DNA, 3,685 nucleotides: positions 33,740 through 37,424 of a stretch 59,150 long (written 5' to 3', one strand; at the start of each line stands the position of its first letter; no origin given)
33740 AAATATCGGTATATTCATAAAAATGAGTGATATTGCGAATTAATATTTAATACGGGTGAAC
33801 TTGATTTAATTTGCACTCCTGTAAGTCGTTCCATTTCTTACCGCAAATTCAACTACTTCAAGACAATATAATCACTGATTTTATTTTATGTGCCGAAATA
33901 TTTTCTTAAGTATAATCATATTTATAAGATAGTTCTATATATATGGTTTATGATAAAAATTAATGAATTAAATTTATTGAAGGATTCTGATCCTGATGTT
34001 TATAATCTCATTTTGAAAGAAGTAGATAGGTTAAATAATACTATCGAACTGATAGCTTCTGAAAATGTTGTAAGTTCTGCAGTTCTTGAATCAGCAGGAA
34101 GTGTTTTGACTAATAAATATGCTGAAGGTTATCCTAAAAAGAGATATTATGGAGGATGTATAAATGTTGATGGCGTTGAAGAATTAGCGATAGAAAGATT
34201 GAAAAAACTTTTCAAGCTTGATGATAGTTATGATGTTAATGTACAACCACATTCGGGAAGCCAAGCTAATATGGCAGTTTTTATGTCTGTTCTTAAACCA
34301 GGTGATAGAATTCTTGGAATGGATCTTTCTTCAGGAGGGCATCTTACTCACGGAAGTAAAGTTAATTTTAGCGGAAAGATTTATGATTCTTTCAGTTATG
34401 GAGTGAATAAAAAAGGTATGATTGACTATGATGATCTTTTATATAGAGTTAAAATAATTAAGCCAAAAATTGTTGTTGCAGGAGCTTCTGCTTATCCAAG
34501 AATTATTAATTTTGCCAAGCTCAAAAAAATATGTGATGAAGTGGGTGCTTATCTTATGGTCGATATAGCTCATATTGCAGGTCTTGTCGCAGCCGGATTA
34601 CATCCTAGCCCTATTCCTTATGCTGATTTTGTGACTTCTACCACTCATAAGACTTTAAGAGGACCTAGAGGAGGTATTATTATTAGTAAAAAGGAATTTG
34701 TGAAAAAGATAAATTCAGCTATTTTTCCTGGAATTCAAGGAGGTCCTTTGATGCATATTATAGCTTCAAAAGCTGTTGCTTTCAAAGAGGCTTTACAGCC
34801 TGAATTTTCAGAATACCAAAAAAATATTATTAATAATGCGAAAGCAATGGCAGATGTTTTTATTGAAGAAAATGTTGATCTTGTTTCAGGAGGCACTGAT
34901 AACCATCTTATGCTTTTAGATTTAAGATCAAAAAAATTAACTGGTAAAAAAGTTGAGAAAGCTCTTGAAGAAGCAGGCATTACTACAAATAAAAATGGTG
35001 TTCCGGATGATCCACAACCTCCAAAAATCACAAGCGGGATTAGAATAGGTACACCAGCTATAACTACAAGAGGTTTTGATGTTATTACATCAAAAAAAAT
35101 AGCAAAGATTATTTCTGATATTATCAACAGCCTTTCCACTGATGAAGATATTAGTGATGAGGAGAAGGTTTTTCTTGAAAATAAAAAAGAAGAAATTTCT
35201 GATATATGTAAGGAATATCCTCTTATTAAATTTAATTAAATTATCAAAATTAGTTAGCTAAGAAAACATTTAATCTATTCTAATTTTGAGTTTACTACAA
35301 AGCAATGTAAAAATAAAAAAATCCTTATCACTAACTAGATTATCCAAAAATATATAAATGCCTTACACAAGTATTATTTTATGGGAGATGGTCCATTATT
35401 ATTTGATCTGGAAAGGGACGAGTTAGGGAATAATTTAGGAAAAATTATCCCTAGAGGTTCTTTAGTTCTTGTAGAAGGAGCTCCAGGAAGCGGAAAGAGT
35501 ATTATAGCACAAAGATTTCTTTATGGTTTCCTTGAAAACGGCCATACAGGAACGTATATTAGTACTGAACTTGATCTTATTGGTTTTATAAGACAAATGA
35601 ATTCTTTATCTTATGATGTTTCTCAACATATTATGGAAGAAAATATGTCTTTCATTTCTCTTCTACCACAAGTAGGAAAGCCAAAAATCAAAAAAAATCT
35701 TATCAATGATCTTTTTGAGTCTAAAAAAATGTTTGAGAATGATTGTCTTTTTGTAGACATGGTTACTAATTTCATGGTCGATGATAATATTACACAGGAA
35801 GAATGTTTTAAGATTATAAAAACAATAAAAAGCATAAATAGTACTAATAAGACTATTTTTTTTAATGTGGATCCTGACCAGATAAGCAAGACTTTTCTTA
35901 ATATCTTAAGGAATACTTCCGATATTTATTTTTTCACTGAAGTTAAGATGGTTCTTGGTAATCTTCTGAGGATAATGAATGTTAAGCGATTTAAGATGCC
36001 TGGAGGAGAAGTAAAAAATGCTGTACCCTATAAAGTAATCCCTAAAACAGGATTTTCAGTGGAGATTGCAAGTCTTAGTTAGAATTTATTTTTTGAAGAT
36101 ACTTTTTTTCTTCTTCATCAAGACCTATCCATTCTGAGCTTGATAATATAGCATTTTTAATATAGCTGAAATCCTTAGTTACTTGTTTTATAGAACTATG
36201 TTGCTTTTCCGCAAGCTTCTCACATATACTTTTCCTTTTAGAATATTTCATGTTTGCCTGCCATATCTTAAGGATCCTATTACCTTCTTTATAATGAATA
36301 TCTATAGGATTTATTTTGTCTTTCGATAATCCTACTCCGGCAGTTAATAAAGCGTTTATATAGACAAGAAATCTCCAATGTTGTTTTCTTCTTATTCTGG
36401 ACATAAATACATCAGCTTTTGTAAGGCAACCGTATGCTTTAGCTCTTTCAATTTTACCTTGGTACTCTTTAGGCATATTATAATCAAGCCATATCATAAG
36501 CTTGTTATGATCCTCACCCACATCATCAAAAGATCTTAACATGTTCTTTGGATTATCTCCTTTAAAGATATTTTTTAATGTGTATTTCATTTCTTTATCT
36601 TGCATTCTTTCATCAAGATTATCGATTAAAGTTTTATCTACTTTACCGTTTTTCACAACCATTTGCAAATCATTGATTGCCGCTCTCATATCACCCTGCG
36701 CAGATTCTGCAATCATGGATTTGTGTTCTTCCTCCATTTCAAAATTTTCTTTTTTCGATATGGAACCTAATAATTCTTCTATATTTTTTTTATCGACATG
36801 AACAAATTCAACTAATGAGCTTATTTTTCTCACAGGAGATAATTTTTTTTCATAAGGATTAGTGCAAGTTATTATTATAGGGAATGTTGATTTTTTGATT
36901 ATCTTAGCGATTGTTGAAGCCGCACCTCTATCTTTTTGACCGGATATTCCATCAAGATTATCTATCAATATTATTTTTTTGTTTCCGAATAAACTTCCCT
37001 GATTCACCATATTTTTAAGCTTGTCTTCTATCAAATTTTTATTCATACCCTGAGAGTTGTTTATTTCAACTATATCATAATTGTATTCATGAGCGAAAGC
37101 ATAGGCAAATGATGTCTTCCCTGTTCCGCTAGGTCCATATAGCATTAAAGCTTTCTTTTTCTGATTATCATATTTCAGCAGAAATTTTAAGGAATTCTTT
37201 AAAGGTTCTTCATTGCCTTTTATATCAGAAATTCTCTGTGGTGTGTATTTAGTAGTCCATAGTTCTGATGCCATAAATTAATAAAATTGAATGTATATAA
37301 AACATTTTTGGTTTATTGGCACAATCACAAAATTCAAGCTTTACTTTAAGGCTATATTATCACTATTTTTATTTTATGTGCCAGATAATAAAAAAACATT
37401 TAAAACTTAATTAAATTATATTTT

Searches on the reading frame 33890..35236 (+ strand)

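Call 20: search_protein_families(library=pfam, proteins=[window:33890-35236:+], max_evalue=0.00001)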
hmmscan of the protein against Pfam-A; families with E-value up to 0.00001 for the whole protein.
window:33890-35236:+ (449 aa): 2 families
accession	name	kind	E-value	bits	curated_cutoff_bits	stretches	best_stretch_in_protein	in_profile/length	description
PF00464.25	SHMT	-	3.4e-166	553.2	27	1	30-408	1-399/399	Serine hydroxymethyltransferase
PF00155.27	Aminotran_1_2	-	1.1e-10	41.7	19.7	1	92-392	40-350/361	Aminotransferase class I and II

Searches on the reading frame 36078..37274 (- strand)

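Call 20: search_protein_families(library=pfam, proteins=[window:36078-37274:-], max_evalue=0.00001)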
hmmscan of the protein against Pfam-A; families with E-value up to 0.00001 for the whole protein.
window:36078-37274:- (399 aa): 4 families
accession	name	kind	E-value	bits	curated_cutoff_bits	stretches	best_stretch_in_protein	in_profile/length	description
PF00004.35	AAA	-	3.6e-14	53.8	21.2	1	43-149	1-119/131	ATPase family associated with various cellular activities (AAA)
PF03215.21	Rad17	-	3e-07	31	23.8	0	3-93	6-99/186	Rad17 P-loop domain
PF16193.11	AAA_assoc_2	-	2.7e-06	28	34.3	1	175-231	2-62/81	AAA C-terminal domain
PF21960.2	RCF1-5-like_lid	-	5e-06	26.8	27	0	168-204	2-39/43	RCF1/5-like, AAA+ ATPase lid domain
